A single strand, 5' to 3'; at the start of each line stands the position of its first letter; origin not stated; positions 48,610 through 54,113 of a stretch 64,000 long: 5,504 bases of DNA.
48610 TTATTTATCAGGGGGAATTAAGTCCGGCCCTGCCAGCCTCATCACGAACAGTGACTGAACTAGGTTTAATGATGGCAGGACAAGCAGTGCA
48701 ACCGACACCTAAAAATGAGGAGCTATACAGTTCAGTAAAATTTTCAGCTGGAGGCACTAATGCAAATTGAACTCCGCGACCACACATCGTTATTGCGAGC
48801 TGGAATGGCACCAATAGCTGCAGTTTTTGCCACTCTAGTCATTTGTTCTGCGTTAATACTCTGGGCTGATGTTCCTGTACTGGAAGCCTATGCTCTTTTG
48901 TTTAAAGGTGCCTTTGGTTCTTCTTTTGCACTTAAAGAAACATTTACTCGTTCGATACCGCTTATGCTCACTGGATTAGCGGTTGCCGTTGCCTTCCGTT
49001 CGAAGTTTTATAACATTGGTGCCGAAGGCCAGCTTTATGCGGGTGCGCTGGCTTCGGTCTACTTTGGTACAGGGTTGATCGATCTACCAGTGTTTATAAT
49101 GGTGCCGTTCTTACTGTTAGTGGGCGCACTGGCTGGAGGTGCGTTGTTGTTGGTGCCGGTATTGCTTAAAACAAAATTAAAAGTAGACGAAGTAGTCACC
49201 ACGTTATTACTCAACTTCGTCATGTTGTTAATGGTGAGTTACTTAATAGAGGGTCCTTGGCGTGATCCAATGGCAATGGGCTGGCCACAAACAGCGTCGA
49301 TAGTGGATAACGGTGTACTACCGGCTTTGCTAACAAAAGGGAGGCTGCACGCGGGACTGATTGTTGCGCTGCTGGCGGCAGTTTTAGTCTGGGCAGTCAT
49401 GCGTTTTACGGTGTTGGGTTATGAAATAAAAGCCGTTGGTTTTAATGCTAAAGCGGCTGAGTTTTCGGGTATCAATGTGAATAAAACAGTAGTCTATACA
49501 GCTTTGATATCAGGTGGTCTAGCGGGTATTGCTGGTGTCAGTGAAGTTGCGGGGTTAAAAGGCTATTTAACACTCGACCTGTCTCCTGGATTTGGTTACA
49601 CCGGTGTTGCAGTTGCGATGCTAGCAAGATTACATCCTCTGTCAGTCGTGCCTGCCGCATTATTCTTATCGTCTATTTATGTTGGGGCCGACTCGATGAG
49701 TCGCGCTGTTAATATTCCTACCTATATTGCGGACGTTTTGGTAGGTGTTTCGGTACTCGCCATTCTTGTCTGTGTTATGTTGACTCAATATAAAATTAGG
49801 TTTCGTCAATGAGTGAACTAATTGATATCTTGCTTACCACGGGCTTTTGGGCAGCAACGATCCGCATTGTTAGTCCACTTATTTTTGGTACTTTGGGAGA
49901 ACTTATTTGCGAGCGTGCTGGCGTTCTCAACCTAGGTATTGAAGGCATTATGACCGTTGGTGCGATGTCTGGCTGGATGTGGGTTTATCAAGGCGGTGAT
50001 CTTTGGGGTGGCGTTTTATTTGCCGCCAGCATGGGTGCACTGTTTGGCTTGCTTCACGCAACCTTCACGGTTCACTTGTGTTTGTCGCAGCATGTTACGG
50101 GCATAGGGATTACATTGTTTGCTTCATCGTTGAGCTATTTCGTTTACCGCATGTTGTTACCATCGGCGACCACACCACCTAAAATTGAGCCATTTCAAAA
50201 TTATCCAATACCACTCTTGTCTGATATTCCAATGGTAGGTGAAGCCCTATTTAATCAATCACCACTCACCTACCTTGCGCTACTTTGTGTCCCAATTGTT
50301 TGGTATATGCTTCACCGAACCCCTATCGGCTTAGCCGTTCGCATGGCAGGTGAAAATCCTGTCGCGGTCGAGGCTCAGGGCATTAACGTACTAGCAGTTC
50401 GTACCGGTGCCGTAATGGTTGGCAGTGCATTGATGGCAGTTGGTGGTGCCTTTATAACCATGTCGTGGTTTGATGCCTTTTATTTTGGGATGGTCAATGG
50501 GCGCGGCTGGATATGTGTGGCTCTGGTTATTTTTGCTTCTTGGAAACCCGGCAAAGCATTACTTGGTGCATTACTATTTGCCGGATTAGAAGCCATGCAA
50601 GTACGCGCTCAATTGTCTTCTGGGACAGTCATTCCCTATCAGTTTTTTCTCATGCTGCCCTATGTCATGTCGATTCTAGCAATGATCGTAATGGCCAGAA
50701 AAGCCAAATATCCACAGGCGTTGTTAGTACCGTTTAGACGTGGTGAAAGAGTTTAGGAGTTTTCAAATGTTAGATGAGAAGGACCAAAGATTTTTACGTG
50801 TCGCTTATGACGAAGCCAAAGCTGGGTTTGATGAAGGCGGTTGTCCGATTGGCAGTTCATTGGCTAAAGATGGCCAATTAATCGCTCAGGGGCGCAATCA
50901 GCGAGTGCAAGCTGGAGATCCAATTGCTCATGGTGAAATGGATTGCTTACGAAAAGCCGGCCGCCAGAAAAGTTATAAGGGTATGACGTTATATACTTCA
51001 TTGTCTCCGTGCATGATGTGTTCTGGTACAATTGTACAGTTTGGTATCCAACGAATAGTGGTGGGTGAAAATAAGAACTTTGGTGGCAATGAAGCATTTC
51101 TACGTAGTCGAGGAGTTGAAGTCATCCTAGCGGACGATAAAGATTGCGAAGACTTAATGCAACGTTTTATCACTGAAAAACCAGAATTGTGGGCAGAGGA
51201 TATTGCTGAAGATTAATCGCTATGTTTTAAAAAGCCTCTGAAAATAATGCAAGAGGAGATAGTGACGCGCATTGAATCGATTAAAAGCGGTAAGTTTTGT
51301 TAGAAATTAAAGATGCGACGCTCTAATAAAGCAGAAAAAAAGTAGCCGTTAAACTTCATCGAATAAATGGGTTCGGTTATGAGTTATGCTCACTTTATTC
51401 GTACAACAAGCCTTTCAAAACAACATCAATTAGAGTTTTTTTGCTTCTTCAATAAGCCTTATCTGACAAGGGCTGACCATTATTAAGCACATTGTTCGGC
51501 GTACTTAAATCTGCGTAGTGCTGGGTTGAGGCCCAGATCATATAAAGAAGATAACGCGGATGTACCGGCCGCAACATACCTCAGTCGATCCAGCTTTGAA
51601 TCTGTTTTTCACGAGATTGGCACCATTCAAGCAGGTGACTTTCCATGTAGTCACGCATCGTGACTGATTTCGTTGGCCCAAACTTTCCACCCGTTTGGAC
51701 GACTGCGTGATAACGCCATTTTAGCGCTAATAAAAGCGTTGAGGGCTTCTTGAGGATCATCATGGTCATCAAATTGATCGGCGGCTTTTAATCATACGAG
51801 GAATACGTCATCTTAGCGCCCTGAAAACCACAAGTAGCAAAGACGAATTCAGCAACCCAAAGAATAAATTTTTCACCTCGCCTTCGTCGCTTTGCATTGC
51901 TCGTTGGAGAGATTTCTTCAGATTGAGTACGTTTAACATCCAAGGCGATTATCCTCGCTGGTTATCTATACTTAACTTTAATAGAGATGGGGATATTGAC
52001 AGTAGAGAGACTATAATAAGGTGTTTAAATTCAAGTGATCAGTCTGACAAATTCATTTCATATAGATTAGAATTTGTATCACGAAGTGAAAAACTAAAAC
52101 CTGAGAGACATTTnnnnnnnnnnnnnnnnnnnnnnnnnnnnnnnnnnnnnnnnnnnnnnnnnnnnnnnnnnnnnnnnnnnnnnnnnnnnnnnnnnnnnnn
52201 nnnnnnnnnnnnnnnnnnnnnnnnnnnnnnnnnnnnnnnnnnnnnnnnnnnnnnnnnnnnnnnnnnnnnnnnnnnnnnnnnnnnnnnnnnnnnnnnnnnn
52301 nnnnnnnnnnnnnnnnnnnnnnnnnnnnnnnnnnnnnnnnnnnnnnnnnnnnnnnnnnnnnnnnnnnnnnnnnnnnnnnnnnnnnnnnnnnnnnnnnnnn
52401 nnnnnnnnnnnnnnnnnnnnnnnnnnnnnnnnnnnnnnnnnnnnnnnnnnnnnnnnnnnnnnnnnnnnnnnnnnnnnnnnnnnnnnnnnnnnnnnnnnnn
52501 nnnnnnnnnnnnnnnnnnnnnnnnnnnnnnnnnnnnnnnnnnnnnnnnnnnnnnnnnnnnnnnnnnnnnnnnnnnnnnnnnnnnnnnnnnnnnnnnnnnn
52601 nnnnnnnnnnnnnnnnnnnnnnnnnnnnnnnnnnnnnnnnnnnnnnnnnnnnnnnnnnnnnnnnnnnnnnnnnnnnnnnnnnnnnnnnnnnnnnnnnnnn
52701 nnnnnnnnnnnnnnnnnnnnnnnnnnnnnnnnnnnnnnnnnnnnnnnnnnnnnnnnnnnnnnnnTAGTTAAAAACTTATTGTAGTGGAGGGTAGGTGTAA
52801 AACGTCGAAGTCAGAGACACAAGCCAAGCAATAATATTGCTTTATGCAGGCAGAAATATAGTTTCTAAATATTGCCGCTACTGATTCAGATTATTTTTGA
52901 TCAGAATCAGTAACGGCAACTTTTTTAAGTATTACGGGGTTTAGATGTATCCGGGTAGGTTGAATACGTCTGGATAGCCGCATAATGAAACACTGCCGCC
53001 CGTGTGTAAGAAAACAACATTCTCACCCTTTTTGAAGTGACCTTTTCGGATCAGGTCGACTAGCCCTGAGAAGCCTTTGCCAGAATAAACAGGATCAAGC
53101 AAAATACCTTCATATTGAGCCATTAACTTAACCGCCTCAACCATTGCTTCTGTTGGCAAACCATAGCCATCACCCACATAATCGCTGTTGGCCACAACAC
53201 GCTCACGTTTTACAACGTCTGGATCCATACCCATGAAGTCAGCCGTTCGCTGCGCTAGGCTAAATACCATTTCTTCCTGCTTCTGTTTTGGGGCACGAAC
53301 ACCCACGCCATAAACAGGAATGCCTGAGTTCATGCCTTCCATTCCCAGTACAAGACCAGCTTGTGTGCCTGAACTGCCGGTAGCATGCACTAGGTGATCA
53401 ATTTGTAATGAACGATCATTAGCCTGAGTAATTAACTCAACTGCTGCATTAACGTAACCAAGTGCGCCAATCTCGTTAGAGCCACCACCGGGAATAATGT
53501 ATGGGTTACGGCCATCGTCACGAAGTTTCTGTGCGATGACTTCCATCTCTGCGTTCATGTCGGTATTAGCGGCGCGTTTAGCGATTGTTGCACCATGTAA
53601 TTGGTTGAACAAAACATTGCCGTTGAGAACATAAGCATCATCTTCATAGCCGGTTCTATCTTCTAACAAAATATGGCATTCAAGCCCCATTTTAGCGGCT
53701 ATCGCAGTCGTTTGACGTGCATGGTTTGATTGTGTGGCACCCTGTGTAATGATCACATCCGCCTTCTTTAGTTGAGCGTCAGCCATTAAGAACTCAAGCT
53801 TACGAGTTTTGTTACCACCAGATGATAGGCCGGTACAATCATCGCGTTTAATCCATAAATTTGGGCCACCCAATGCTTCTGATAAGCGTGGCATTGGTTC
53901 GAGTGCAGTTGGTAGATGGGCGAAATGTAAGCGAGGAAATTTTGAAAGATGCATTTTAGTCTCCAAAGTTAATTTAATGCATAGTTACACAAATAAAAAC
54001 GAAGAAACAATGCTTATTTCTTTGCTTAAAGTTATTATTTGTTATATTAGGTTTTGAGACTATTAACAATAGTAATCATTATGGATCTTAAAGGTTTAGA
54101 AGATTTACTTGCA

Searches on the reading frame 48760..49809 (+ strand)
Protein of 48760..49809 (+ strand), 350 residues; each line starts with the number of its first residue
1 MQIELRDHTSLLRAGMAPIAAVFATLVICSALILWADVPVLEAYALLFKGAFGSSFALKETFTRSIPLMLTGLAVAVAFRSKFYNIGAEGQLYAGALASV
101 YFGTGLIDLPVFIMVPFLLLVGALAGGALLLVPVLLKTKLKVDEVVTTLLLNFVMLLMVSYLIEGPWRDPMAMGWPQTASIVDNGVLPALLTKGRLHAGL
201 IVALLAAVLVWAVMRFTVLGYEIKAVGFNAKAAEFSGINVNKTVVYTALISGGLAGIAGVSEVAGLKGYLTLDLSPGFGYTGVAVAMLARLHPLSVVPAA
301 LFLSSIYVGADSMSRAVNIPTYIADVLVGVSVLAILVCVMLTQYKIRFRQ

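Call 59: search_protein_families(library=pfam, max_evalue=1e-8, proteins=[window:48760-49809:+])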
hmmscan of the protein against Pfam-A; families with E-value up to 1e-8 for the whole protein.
window:48760-49809:+ (350 aa): 1 family
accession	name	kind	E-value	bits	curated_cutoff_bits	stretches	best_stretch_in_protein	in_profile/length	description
PF02653.21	BPD_transp_2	-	1.3e-36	126.6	26.8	1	61-336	5-269/269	Branched-chain amino acid transport system / permease component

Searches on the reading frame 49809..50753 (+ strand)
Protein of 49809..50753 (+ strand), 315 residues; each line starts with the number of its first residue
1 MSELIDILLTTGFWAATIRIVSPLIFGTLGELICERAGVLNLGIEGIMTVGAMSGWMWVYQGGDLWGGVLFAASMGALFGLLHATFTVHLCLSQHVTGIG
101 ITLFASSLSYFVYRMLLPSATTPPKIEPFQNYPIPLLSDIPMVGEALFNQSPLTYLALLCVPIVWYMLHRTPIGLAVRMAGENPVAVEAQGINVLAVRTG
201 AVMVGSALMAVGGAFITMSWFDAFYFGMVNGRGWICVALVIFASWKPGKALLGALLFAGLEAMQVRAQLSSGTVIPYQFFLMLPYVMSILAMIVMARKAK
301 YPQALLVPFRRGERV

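Call 59: search_protein_families(library=pfam, max_evalue=1e-8, proteins=[window:49809-50753:+])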
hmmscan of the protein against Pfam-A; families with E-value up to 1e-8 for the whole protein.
window:49809-50753:+ (315 aa): 1 family
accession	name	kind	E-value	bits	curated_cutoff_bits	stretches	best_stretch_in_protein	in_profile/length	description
PF02653.21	BPD_transp_2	-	3.8e-29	102.1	26.8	1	18-291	6-268/269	Branched-chain amino acid transport system / permease component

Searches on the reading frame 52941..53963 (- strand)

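Call 59: search_protein_families(library=pfam, max_evalue=1e-8, proteins=[window:52941-53963:-])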
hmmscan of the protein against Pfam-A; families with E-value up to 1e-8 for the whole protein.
window:52941-53963:- (340 aa): 1 family
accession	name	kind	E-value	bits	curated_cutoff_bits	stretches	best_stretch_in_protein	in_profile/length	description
PF00291.31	PALP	-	1.1e-50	173.1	35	1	15-322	4-295/295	Pyridoxal-phosphate dependent enzyme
